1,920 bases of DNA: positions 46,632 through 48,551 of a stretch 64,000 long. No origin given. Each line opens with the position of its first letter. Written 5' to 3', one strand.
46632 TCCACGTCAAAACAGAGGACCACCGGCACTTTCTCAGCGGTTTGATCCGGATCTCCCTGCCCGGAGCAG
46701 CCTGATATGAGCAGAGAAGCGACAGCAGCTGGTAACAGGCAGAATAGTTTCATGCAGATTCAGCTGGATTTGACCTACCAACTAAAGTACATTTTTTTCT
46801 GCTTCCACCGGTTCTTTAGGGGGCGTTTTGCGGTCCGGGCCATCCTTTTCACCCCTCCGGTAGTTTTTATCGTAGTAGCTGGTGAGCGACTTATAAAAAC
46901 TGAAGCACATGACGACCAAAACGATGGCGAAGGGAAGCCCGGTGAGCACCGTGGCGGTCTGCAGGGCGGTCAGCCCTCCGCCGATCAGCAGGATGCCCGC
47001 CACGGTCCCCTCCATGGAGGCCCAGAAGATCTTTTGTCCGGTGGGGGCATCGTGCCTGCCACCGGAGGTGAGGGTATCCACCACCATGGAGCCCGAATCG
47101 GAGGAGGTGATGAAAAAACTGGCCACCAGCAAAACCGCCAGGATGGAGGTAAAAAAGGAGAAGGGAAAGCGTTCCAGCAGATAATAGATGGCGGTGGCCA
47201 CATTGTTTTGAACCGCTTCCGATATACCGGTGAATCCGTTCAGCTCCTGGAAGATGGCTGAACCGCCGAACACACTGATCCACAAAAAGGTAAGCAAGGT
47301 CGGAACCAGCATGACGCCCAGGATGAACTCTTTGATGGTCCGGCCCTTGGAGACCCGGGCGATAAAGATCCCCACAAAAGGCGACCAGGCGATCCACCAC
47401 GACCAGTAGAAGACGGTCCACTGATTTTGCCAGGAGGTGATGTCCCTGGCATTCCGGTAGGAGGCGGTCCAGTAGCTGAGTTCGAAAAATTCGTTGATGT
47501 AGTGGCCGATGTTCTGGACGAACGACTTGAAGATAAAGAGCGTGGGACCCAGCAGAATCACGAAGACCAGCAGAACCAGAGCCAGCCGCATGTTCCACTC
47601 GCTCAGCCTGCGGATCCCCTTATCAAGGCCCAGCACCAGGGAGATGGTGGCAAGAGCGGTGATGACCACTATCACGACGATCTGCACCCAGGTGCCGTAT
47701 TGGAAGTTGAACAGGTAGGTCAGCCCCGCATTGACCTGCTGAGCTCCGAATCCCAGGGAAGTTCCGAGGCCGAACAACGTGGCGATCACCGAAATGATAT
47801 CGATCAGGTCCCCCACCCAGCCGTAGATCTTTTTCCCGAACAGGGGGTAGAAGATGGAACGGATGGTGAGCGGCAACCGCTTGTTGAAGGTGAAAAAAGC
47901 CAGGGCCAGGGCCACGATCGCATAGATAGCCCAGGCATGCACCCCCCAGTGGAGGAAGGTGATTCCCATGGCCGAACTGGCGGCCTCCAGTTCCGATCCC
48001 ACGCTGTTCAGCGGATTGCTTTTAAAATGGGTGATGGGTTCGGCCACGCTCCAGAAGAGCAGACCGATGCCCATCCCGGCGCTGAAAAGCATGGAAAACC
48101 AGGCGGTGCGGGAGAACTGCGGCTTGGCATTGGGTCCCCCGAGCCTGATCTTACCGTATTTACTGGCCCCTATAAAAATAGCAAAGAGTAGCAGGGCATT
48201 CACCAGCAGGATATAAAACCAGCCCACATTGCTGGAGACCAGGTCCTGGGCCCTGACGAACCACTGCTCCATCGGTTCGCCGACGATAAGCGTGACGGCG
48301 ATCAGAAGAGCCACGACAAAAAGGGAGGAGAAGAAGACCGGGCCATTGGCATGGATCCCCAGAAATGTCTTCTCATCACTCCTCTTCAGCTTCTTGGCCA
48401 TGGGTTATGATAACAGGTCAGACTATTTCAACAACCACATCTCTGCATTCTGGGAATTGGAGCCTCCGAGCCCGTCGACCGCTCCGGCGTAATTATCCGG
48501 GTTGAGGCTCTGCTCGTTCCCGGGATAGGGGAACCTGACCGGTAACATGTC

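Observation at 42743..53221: SusC/SusD operon without recognisable glycoside hydrolases, carrying a BCCT transporter, a TAT-exported Gfo/Idh/MocA enzyme, an amidohydrolase and a NodB-like lipoprotein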

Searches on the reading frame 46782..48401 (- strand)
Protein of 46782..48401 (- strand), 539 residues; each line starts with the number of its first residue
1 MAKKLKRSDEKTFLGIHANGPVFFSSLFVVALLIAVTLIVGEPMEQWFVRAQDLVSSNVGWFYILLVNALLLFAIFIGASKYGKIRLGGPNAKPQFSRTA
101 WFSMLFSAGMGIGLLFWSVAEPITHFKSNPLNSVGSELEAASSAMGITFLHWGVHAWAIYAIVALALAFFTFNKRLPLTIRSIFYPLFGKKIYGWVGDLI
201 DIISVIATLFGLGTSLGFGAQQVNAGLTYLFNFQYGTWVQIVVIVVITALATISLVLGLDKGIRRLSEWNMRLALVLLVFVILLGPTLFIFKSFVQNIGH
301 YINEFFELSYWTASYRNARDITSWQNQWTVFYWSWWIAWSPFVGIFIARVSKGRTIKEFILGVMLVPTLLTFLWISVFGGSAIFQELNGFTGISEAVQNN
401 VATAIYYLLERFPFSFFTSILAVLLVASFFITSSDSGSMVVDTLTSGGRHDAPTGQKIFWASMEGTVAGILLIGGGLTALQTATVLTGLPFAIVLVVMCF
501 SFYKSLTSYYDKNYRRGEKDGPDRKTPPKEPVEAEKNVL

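Call 3: search_protein_families(library=pfam, proteins=[window:46782-48401:-], max_evalue=0.01)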
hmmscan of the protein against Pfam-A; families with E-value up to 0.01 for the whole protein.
window:46782-48401:- (539 aa): 1 family
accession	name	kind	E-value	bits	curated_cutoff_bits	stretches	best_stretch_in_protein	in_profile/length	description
PF02028.23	BCCT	-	5.5e-194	645.6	27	1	22-507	1-483/485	BCCT, betaine/carnitine/choline family transporter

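Call 4: search_protein_families(library=ncbifam, proteins=[window:46782-48401:-], max_evalue=0.01)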
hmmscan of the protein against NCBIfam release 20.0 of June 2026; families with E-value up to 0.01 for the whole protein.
window:46782-48401:- (539 aa): 5 families
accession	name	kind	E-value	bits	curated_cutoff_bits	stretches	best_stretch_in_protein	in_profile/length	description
NF047988.1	betaine_BCCT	equivalog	4e-174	579.7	650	1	22-507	2-482/483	glycine betaine uptake BCCT transporter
TIGR00842.1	bcct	subfamily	4.3e-156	520.2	407.55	1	60-507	1-450/452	BCCT family transporter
NF007399.1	PRK09928.1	subfamily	1.4e-152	509.1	695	1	18-507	11-499/675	choline BCCT transporter BetT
NF002887.1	PRK03356.1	equivalog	3.6e-77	260.2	541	1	20-505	11-495/497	L-carnitine/gamma-butyrobetaine antiporter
NF007412.0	PRK09950.1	equivalog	2.2e-75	254.2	647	1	26-512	16-502/536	BCCT family transporter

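Call 17: find_related_loci(query=window:46782-48401:-, collection=genome_contigs, flank=10000)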
Query window:46782-48401:- (539 aa) in genome_contigs; peptide patterns used: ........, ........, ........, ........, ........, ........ (x = any residue, [..] = any of these).
600 stretches matched a pattern (row limit reached: there are more); 594 encode a relative of the query (tblastn E <= 1e-3); the best 80 are kept; 80 distinct loci.
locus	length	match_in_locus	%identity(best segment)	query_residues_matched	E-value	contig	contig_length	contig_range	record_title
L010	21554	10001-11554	73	3-525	0e+0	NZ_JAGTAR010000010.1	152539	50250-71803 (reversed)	Carboxylicivirga sediminis strain JR1 scaffold_10_length=152540, whole genome shotgun sequence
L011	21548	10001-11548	75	1-516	0e+0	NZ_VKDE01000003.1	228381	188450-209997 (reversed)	Carboxylicivirga sp. M1479 scaffold3, whole genome shotgun sequence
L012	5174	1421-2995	69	1-520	0e+0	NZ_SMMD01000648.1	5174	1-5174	Fulvivirga aurantia strain RKSG066 Contig_146, whole genome shotgun sequence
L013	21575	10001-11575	70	1-525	0e+0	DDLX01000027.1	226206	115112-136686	MAG TPA_asm: Cytophagales bacterium UBA2561 UBA2561_contig_34, whole genome shotgun sequence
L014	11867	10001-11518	72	3-508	0e+0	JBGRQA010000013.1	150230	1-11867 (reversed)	MAG: Marinifilaceae bacterium isolate MAG7-MS28 MAG_Ocu_7_all_MS28_19, whole genome shotgun sequence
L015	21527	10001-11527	72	1-509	0e+0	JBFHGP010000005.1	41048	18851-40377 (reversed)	MAG: Flavobacterium sp. isolate Mix_sand07.2021.05.G.158 k141_2867243_length_41048_cov_9.1058, whole genome shotgun sequ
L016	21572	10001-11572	69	7-531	0e+0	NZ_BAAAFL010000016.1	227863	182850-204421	Fulvivirga kasyanovii strain JCM 16186 sequence16, whole genome shotgun sequence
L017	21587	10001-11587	69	3-530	0e+0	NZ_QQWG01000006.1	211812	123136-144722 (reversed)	Ancylomarina euxinus strain M1P NODE_6_length_211812_cov_45.1076, whole genome shotgun sequence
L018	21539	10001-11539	70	1-513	0e+0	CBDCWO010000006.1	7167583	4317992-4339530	MAG: Saprospiraceae bacterium isolate 8f258a33-164f-459e-8f56-d9c1350ac0c0 genome assembly, contig: contig_6, whole geno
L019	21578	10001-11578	67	1-525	0e+0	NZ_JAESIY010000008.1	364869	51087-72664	Fulvivirga sediminis strain 2943 scaffold8, whole genome shotgun sequence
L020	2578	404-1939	71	1-512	0e+0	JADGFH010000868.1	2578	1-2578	MAG: Labilibaculum sp. isolate OB13 NODE_11453_length_2578_cov_3.051230, whole genome shotgun sequence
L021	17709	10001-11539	70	7-518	0e+0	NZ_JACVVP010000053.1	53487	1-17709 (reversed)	Flammeovirga sp. EKP202 NODE_53_length_53487_cov_116.761917, whole genome shotgun sequence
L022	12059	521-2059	69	7-518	0e+0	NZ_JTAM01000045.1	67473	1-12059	Flammeovirga sp. OC4 contig49, whole genome shotgun sequence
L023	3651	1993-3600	68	3-538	0e+0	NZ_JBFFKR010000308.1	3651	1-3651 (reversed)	MAG: Ancylomarina sp. isolate Mix_mud18.2022.04.105 k141_1075907_length_3651_cov_27.2368, whole genome shotgun sequence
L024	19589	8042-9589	67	1-515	0e+0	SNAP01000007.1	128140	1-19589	Marinilabiliaceae bacterium JC040 scaffold_6, whole genome shotgun sequence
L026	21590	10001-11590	70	1-530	0e+0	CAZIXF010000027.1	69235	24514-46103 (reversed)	MAG TPA_asm: uncultured Roseivirgaceae bacterium isolate SRP141376_co2_265 genome assembly, contig: NODE_1010_length_692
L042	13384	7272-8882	54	8-538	0e+0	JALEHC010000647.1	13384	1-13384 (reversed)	MAG: Saprospiraceae bacterium isolate HH_bin16 k97_159511, whole genome shotgun sequence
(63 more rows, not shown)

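Call 22: search_protein_families(library=pfam, proteins=[L026:895-1548:+, L026:1553-2785:+, L026:3188-3799:+, L026:3780-4490:+, L026:11897-12445:-, L026:12656-16456:+, L026:16467-18737:-, L026:19381-20730:+], max_evalue=0.001)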
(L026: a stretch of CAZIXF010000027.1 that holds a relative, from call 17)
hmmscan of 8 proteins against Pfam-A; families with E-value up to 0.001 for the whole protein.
L026:895-1548:+ (217 aa): 1 family
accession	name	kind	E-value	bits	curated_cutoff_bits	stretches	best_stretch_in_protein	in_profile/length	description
PF00293.34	NUDIX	-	7.2e-12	45.9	21.1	1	51-164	4-118/134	NUDIX domain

L026:1553-2785:+ (410 aa): 1 family
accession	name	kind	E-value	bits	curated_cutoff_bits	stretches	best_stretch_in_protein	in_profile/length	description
PF05684.17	DUF819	-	2.4e-86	290.6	27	1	11-407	2-378/379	Protein of unknown function (DUF819)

L026:3188-3799:+ (203 aa): 0 families

L026:3780-4490:+ (236 aa): 1 family
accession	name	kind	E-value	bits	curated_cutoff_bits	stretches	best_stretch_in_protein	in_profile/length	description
PF10677.15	DUF2490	-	8.8e-32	110.8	29.8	1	37-215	7-177/186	Protein of unknown function (DUF2490)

L026:11897-12445:- (182 aa): 1 family
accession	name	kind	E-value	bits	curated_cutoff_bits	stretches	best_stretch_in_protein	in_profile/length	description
PF00210.30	Ferritin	-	7e-34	117.2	24.5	1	18-151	2-139/142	Ferritin-like domain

L026:12656-16456:+ (1266 aa): 7 families
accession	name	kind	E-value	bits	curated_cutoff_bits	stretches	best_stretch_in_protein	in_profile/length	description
PF02836.23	Glyco_hydro_2_C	-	9.4e-73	245.4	21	1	358-588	1-250/302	Glycosyl hydrolases family 2, TIM barrel domain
PF02929.23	Bgal_small_N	-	1.3e-49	169.6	25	1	973-1248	4-247/248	Beta galactosidase small chain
PF02837.24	Glyco_hydro_2_N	-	1.5e-47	162.1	28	1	72-241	2-169/169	Glycosyl hydrolases family 2, sugar binding domain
PF16353.11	LacZ_4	-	9.5e-21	74.3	27.3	1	853-940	1-86/87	Beta-galactosidase, domain 4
PF00703.27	Glyco_hydro_2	-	4.5e-15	56.8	23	1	243-356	1-109/109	Glycosyl hydrolases family 2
PF13385.13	Laminin_G_3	-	6.9e-15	55.9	27.6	1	625-772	4-146/151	Concanavalin A-like lectin/glucanases superfamily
PF22666.2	Glyco_hydro_2_N2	-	5.4e-05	23.8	27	1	146-212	51-118/167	Glycosyl hydrolase 2 galactose-binding domain-like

L026:16467-18737:- (756 aa): 2 families
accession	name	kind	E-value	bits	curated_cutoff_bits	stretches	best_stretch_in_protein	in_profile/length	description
PF00330.25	Aconitase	-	2.7e-145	485.4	28.7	1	34-477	1-463/463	Aconitase family (aconitate hydratase)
PF00694.25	Aconitase_C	-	1.8e-42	145.2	22.8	1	556-685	1-130/131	Aconitase C-terminal domain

L026:19381-20730:+ (449 aa): 8 families
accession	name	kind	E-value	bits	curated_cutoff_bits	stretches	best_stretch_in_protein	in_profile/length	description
PF14522.11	Cytochrome_C7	-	1.4e-11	44.4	24.8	2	284-325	2-50/67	Cytochrome c7 and related cytochrome c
PF00034.26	Cytochrom_C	-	3.5e-11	44.7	21.3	1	70-156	2-88/90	Cytochrome c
PF02085.21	Cytochrom_CIII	-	2.9e-10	40.8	22.9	1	362-448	19-82/101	Class III cytochrome C family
PF14537.11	Cytochrom_c3_2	-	2.4e-09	38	25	0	376-448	6-64/79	Cytochrome c3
PF13442.11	Cytochrome_CBB3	-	2.3e-08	34.7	27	1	69-154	3-68/68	Cytochrome C oxidase, cbb3-type, subunit III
PF22113.1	Mtrc-MtrF_II-IV_dom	-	0.00016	21.7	30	0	298-448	9-163/176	Outer membrane cytochrome MtrC/MtrF-like, domains II/IV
PF13098.12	Thioredoxin_2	-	0.00034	21.3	27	0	298-369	17-85/104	Thioredoxin-like domain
PF09699.15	Paired_CXXCH_1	-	0.00069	19.7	20.6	0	371-409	1-38/41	Doubled CXXCH motif (Paired_CXXCH_1)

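Call 23: search_protein_families(library=pfam, proteins=[L042:1-681:+, L042:813-1298:+, L042:1382-1876:+, L042:8861-9757:+, L042:10024-13113:+], max_evalue=0.001)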
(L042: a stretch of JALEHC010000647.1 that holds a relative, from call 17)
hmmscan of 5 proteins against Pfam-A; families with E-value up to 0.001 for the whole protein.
L042:1-681:+ (226 aa): 1 family
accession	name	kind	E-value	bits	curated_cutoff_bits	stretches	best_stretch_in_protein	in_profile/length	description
PF03441.19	FAD_binding_7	-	1.3e-41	142.7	27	1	74-218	3-151/203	FAD binding domain of DNA photolyase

L042:813-1298:+ (161 aa): 4 families
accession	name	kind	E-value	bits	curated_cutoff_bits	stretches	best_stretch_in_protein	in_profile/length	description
PF01047.28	MarR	-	4.6e-09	36.5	24.6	1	32-91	1-58/59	MarR family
PF22381.2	Staph_reg_Sar_Rot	-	6e-09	36.3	27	1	24-102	4-80/85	Transcriptional regulator SarA/Rot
PF13463.12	HTH_27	-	2.2e-06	28.3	22.2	1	38-100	7-68/68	Winged helix DNA-binding domain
PF12802.13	MarR_2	-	5.4e-06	26.9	27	1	30-90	1-60/61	MarR family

L042:1382-1876:+ (164 aa): 8 families
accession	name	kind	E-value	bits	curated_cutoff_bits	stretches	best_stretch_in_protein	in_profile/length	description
PF01047.28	MarR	-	2e-11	44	24.6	1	33-92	1-58/59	MarR family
PF12802.13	MarR_2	-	4.7e-10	39.9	27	1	31-91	1-60/61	MarR family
PF22381.2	Staph_reg_Sar_Rot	-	2.6e-09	37.5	27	1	25-107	4-84/85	Transcriptional regulator SarA/Rot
PF13463.12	HTH_27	-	8.6e-09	36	22.2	1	37-101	5-68/68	Winged helix DNA-binding domain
PF13601.12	HTH_34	-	2.6e-06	27.9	27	1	41-111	6-75/80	Winged helix DNA-binding domain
PF14947.12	HTH_45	-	5.2e-05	23.6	25.5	1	44-108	12-69/77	Winged helix-turn-helix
PF01726.22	LexA_DNA_bind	-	0.00013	22.2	23.7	0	53-87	27-62/65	LexA DNA binding domain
PF01325.25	Fe_dep_repress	-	0.00015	22.4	26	1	51-82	22-53/60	Iron dependent repressor, N-terminal DNA binding domain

L042:8861-9757:+ (298 aa): 1 family
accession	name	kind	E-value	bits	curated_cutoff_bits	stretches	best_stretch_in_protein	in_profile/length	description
PF00582.32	Usp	-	5.8e-17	63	24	1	152-294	2-141/141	Universal stress protein family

L042:10024-13113:+ (1029 aa): 12 families
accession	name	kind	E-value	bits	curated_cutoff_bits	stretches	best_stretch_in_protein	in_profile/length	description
PF12770.12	CHAT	-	6e-56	190.5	24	1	723-1029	7-289/289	CHAT domain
PF00515.34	TPR_1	-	1.1e-14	54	27.8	0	282-313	2-33/34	Tetratricopeptide repeat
PF07719.23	TPR_2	-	1.6e-14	53.2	27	1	149-175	1-27/34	Tetratricopeptide repeat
PF13424.12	TPR_12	-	2.1e-14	53.9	30.1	1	284-348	6-71/77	Tetratricopeptide repeat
PF13181.12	TPR_8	-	1.1e-12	47.4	25.7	0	149-175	1-27/34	Tetratricopeptide repeat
PF13176.12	TPR_7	-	2.2e-06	27.7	27.9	0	286-314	4-32/36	Tetratricopeptide repeat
PF17874.7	TPR_MalT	-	2.5e-06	27.5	45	1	193-352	40-191/336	MalT-like TPR region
PF13374.12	TPR_10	-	4.2e-05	23.8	27.5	0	149-175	2-28/42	Tetratricopeptide repeat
PF13428.12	TPR_14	-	0.0001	23.1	23.5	0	150-175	2-27/44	Tetratricopeptide repeat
PF14559.12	TPR_19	-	0.00013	22.7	25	0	134-173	12-49/68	Tetratricopeptide repeat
PF13431.12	TPR_17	-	0.00024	21.6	24.4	0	148-169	12-33/34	Tetratricopeptide repeat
PF10602.15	RPN7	-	0.00028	21.1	29.6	0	287-397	42-140/174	26S proteasome subunit RPN7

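Call 44: search_solved_structures(query=window:46782-48401:-, max_evalue=0.00001, show_alignments=1)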
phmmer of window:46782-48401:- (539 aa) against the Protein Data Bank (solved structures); distinct sequences matched with E-value up to 0.00001: 20.
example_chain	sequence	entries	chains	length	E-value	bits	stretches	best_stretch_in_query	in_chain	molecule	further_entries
8zw8_A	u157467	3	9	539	4.4e-172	576.7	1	17-517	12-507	Trimethylamine transporter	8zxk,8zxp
8ybq_A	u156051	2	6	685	5.5e-122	411.3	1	16-507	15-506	BCCT family transporter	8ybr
9vbn_A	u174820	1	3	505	3.8e-120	405.3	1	19-515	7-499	High-affinity choline transport protein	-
9vbp_A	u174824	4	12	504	3.8e-120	405.3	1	19-515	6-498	High-affinity choline transport protein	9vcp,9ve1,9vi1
9hko_A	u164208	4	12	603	1.2e-99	337.6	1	27-508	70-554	Glycine betaine transporter BetP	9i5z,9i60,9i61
9gkk_A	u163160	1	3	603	1.2e-99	337.6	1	27-508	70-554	Glycine betaine transporter BetP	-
9i66_A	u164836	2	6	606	1.2e-99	337.6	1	27-508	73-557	Glycine betaine transporter BetP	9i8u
4ain_A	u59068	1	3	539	2.2e-99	336.7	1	28-508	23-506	GLYCINE BETAINE TRANSPORTER BETP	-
2wit_A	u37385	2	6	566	4.3e-99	335.8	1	29-508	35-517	GLYCINE BETAINE TRANSPORTER BETP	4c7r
4doj_A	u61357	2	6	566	6.2e-99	335.3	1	27-508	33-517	Glycine betaine transporter BetP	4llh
9hkl_A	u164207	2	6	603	8.7e-99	334.8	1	27-508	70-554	Glycine betaine transporter BetP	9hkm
3p03_A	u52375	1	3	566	2.7e-98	333.1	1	29-508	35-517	Glycine betaine transporter BetP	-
21ff_A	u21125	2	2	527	2.1e-66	227.9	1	24-508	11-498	DddT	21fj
21fh_A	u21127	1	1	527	1.3e-65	225.3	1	24-508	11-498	DddT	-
21fi_D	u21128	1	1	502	7.3e-65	222.8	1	24-507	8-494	DddT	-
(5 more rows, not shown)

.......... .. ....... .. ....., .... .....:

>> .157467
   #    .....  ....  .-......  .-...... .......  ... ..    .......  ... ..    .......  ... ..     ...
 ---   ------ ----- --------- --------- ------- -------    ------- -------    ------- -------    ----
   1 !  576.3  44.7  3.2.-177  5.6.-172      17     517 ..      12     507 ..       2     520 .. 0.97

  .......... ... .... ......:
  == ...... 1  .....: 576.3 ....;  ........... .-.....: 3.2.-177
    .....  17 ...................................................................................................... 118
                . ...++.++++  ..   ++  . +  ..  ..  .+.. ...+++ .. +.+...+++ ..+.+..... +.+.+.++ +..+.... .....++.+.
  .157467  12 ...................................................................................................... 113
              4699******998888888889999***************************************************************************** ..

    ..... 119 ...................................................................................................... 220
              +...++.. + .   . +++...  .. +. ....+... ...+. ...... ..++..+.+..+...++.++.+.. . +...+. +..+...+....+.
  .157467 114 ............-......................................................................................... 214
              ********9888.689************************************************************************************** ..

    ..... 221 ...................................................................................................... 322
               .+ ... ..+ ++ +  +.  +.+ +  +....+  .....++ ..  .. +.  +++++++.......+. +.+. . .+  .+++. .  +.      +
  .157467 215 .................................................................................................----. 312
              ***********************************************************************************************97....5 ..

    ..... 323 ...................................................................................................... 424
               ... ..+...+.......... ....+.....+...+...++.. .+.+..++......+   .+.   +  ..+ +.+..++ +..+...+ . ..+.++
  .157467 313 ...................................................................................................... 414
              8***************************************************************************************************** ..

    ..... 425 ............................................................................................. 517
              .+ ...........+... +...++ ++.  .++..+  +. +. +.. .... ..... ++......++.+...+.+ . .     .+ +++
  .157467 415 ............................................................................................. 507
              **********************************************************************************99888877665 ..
